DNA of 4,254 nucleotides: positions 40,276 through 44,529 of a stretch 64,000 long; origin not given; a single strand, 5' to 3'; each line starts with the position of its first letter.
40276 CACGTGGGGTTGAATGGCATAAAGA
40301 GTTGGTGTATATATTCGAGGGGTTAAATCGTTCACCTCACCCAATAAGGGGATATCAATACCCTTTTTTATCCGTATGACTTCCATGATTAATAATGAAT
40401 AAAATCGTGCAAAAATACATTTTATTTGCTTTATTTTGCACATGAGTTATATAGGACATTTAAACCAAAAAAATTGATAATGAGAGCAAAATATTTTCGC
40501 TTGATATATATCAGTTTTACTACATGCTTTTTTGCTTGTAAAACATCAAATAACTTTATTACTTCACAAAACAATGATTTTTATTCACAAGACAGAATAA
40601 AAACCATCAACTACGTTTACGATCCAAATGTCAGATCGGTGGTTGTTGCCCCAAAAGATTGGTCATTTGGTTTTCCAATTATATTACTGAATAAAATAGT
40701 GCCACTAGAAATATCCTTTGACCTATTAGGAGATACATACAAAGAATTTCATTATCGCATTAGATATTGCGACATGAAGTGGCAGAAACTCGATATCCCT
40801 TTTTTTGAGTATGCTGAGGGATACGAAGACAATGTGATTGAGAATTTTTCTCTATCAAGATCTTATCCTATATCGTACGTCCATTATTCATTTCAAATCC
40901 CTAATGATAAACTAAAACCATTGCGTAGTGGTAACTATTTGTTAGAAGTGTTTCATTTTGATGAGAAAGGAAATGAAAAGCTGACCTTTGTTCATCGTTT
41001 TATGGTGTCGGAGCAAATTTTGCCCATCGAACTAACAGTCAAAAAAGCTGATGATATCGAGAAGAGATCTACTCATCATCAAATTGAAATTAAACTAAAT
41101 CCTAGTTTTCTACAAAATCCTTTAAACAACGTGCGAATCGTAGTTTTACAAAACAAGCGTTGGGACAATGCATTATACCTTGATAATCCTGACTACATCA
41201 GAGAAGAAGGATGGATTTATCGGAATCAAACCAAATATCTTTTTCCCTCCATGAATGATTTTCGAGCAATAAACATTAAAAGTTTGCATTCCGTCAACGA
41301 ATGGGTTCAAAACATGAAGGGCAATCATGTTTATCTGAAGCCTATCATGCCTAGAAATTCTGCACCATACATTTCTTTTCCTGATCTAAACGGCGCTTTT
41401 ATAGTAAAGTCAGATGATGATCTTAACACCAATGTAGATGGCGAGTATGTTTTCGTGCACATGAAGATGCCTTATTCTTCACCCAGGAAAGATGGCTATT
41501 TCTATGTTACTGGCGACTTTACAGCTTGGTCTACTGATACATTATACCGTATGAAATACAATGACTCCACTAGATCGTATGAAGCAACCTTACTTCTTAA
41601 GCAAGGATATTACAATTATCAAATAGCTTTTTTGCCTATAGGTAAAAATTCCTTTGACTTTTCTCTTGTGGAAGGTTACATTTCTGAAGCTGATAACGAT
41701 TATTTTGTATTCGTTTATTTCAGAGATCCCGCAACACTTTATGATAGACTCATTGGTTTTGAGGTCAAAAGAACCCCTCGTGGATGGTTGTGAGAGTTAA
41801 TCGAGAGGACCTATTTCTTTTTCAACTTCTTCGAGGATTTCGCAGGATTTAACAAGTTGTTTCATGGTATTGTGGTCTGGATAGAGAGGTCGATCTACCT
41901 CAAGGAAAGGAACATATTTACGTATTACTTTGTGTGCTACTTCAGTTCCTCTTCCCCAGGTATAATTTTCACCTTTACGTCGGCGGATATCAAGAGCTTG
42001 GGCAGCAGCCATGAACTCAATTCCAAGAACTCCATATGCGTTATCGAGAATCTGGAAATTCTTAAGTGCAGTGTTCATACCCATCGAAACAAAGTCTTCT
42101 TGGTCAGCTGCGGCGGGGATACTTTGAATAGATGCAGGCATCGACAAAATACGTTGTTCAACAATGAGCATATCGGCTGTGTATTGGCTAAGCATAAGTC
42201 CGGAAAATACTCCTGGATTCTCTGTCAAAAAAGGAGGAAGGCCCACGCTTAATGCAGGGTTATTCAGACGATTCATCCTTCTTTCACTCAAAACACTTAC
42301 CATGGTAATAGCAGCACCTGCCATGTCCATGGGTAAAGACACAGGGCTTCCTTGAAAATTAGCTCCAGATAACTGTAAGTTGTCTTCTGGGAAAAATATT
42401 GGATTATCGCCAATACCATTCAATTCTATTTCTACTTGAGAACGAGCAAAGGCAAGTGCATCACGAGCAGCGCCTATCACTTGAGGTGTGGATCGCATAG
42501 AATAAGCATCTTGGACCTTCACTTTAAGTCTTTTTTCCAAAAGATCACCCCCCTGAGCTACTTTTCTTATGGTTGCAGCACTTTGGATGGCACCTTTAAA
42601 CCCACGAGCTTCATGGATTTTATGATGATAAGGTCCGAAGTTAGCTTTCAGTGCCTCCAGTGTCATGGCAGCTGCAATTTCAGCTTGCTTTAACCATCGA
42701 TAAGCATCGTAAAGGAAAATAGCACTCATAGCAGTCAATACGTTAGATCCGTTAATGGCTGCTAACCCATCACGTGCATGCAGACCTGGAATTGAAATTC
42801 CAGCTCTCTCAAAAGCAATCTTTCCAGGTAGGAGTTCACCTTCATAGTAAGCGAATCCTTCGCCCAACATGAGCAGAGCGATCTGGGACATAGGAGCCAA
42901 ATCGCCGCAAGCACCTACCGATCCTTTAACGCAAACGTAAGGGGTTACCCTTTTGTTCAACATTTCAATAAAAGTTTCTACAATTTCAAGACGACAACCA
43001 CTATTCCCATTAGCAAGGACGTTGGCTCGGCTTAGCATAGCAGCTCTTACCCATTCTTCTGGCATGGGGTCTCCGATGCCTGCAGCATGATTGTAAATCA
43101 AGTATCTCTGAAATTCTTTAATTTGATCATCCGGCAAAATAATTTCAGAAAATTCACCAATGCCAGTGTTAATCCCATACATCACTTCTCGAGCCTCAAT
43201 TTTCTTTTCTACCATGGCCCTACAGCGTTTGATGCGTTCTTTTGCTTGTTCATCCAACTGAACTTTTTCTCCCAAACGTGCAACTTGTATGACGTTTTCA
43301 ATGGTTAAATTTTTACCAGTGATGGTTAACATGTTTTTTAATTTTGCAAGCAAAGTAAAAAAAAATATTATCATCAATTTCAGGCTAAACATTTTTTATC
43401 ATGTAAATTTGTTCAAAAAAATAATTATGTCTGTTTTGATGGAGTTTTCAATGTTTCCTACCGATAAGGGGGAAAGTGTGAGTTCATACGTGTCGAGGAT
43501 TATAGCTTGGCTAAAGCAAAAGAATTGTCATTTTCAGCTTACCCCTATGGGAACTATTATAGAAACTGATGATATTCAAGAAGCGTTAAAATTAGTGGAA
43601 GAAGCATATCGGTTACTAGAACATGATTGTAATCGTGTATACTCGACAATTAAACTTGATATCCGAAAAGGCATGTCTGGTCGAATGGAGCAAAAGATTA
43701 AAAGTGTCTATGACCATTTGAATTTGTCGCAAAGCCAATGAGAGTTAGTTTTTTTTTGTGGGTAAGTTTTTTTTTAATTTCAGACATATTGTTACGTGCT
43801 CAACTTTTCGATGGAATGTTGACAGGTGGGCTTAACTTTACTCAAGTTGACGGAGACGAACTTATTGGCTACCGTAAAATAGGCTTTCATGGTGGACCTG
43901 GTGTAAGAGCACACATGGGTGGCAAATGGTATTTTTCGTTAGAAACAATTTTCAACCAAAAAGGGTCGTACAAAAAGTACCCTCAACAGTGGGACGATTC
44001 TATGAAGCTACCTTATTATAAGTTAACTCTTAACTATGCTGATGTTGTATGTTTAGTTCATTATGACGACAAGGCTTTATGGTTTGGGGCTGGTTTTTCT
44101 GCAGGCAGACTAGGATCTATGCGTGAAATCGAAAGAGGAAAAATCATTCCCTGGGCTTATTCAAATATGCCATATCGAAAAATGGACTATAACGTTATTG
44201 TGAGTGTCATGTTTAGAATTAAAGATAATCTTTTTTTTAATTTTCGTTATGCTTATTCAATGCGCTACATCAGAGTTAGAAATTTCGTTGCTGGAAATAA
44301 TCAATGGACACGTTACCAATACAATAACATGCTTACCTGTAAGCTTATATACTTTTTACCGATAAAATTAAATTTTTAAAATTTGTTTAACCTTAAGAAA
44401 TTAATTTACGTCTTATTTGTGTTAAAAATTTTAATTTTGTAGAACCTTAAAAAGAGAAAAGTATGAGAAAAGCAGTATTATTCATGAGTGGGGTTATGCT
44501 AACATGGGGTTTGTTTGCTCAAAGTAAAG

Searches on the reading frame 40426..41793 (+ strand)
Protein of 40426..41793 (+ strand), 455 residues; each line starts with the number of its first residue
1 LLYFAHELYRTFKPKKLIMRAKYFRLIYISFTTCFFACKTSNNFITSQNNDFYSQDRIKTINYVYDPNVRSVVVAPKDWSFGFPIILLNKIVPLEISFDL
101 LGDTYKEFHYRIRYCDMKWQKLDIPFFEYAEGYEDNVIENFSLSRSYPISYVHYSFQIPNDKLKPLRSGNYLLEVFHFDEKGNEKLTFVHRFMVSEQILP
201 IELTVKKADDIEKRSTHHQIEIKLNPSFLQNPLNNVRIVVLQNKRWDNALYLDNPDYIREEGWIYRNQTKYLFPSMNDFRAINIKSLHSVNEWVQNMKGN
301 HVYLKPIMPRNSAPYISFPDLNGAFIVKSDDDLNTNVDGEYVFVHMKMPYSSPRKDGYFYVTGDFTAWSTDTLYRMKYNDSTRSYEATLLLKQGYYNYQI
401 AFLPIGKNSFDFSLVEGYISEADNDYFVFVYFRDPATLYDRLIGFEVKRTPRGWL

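Call 27: search_protein_families(library=pfam, proteins=[window:40426-41793:+], max_evalue=0.001)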
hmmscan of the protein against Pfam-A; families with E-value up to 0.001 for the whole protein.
window:40426-41793:+ (455 aa): 1 family
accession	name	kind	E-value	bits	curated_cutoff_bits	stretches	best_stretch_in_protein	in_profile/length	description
PF17116.11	T9SS_plug_1st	-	2e-29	102.5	23.9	1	69-196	1-126/126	Type 9 secretion system plug protein 1st domain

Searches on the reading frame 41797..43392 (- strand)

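Call 27: search_protein_families(library=pfam, proteins=[window:41797-43392:-], max_evalue=0.001)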
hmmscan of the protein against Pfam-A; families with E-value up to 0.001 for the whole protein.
window:41797-43392:- (531 aa): 1 family
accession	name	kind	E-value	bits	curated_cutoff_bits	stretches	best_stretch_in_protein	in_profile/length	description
PF00221.24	Lyase_aromatic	-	1.1e-162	542.4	27.3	1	29-492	1-466/466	Aromatic amino acid lyase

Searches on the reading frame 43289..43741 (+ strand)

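Call 27: search_protein_families(library=pfam, proteins=[window:43289-43741:+], max_evalue=0.001)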
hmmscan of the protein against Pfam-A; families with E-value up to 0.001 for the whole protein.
window:43289-43741:+ (150 aa): 1 family
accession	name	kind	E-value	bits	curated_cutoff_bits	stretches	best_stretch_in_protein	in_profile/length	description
PF01910.22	Thiamine_BP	-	9.3e-24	83.7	24.9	1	51-140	1-91/92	Thiamine-binding protein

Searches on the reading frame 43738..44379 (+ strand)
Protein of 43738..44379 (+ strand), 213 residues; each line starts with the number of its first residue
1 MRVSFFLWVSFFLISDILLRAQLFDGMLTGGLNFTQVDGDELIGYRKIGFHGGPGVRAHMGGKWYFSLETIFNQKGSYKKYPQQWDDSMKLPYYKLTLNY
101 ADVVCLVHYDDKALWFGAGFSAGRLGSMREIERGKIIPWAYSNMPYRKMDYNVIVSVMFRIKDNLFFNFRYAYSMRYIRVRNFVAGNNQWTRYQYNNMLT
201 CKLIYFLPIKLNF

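Call 27: search_protein_families(library=pfam, proteins=[window:43738-44379:+], max_evalue=0.001)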
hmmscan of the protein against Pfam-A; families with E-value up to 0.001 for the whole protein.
window:43738-44379:+ (213 aa): 1 family
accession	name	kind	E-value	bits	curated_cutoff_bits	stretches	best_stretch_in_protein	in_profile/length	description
PF13568.12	OMP_b-brl_2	-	3.7e-12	47.1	27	1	28-175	13-170/175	Outer membrane protein beta-barrel domain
